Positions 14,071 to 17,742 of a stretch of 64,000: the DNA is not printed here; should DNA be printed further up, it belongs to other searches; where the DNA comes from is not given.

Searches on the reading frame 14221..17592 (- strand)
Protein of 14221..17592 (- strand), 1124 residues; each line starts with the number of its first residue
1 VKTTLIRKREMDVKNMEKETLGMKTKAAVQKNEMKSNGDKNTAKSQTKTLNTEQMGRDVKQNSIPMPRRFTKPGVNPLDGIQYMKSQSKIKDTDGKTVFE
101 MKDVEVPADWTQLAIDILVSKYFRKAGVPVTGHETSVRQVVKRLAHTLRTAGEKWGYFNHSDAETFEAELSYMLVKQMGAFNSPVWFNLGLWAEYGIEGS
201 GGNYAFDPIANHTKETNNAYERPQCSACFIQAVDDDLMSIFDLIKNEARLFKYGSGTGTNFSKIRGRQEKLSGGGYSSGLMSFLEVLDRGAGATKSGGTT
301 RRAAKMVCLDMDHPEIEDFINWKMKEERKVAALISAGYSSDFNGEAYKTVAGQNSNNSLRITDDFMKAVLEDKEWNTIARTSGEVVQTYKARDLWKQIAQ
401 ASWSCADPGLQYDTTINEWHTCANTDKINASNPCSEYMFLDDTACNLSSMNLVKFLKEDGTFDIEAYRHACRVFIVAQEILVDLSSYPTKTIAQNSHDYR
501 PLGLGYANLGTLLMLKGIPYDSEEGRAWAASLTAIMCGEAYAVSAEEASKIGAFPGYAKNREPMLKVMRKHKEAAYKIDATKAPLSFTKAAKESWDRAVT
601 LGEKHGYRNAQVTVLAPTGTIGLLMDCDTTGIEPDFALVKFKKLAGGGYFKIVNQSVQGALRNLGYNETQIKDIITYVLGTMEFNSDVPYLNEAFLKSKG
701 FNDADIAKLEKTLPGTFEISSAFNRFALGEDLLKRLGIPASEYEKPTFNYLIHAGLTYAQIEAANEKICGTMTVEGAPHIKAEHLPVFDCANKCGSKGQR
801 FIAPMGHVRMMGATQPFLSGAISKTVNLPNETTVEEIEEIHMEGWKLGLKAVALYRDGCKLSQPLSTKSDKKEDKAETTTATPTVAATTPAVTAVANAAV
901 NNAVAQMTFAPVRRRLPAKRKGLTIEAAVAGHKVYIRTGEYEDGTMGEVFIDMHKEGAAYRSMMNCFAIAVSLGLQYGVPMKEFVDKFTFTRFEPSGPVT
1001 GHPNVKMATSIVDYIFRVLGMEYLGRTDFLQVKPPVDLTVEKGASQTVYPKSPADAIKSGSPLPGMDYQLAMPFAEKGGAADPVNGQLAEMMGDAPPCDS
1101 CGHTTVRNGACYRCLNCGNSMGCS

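Call 18: search_protein_families(library=pfam, proteins=[window:14221-17592:-], max_evalue=0.001)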
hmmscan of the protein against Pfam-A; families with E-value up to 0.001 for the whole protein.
window:14221-17592:- (1124 aa): 3 families
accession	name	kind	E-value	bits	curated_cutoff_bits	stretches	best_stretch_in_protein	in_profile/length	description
PF02867.20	Ribonuc_red_lgC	-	1.4e-139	466.6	23.9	2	226-677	1-446/523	Ribonucleotide reductase, barrel domain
PF08471.15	Ribonuc_red_2_N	-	3.3e-26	91.9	27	1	94-177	1-103/103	Class II vitamin B12-dependent ribonucleotide reductase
PF12637.14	TSCPD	-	8.8e-12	45.6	22.8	1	929-1020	11-85/88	TSCPD domain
